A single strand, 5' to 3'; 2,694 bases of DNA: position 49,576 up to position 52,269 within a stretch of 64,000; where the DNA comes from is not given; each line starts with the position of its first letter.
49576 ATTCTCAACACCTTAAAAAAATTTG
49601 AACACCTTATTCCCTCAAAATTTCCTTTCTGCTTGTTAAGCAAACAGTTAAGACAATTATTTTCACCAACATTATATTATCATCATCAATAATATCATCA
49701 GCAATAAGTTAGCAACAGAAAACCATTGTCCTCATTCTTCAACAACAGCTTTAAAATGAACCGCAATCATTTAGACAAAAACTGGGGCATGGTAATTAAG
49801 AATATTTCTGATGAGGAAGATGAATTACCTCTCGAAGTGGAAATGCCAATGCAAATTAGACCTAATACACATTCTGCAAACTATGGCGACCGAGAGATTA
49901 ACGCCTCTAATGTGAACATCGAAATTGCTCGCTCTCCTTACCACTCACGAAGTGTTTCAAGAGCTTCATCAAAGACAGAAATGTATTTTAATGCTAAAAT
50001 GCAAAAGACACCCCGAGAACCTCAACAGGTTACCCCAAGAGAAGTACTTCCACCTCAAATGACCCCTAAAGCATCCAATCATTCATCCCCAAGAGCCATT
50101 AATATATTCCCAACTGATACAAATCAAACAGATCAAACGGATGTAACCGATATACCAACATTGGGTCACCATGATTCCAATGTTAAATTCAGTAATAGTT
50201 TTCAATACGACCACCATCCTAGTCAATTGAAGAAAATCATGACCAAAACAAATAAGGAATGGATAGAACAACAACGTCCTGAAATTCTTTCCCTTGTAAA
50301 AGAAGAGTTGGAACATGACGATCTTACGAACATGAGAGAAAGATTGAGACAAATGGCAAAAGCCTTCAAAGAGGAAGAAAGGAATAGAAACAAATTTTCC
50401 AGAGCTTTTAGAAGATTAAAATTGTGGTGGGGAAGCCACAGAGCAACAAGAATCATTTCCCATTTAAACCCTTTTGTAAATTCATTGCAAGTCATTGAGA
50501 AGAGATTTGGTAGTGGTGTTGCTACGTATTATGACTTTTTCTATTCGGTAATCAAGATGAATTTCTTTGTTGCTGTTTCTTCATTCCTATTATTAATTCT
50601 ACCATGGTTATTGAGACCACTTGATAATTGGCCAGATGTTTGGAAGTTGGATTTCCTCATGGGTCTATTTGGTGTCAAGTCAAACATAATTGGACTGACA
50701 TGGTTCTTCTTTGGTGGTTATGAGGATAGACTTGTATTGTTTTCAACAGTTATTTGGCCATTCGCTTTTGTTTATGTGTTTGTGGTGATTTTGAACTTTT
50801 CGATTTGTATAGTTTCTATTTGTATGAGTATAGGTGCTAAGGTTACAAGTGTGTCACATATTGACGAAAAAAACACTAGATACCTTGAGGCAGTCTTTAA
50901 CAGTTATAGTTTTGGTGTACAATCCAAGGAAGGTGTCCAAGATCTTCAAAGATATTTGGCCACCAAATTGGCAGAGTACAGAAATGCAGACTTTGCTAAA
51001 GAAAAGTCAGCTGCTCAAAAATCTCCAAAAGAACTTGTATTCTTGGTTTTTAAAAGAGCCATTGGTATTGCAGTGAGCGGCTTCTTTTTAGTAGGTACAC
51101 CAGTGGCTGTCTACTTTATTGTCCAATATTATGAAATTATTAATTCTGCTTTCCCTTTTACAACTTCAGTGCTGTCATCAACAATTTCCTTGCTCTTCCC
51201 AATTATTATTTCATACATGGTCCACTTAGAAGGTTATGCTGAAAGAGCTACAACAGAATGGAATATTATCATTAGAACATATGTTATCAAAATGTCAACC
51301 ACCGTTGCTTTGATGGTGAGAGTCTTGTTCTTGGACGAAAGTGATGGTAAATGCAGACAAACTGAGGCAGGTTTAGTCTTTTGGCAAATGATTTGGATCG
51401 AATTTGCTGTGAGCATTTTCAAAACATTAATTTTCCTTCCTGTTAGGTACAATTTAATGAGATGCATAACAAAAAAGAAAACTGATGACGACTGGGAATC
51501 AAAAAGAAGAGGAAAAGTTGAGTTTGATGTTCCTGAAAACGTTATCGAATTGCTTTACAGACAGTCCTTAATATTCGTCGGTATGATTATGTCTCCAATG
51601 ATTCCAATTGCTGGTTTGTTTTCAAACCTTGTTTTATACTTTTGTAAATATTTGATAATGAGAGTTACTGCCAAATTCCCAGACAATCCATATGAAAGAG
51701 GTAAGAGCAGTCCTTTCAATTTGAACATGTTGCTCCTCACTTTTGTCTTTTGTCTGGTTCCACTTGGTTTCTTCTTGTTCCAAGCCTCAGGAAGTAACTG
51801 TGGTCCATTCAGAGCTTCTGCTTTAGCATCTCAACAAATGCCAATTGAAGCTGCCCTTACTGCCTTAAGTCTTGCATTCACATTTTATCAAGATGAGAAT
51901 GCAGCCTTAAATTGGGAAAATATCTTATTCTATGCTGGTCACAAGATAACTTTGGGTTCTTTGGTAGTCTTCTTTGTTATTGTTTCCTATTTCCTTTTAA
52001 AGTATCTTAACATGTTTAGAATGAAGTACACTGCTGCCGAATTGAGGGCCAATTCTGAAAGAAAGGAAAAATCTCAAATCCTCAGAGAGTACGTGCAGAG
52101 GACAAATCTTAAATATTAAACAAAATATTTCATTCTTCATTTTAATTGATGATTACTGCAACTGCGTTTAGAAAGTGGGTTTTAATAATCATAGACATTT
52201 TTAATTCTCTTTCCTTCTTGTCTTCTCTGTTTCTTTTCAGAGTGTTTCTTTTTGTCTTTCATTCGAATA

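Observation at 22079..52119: Neighbourhood enriched for cilium/flagellum-related genes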

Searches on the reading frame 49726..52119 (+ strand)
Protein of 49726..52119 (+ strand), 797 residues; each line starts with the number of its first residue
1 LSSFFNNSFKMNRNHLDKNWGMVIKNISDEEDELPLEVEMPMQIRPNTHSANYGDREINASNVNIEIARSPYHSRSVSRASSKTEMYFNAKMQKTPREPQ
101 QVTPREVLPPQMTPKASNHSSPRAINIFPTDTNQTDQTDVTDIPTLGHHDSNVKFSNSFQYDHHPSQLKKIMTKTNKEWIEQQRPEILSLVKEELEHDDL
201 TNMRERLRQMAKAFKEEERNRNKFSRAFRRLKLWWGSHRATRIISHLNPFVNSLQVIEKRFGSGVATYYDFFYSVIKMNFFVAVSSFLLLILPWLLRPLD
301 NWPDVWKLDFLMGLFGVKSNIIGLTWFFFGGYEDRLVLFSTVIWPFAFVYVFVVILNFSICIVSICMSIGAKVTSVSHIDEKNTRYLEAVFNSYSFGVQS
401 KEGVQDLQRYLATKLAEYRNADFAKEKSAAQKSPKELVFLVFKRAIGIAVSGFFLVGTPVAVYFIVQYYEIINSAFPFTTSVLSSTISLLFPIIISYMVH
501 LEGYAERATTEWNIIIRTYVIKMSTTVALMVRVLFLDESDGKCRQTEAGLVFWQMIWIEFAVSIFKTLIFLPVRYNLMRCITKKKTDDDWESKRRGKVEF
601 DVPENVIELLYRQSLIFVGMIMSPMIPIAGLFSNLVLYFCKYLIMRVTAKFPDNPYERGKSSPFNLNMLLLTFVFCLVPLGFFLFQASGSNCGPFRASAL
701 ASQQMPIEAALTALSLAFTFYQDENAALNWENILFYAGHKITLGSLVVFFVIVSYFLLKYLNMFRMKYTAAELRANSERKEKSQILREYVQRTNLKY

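Call 5: search_protein_families(library=pfam, proteins=[window:49726-52119:+], max_evalue=0.01)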
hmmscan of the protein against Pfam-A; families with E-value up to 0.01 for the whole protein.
window:49726-52119:+ (797 aa): 1 family
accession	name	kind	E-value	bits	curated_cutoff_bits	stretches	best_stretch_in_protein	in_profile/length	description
PF07810.18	TMC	-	2.6e-11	44.5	25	1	543-653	1-105/111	TMC domain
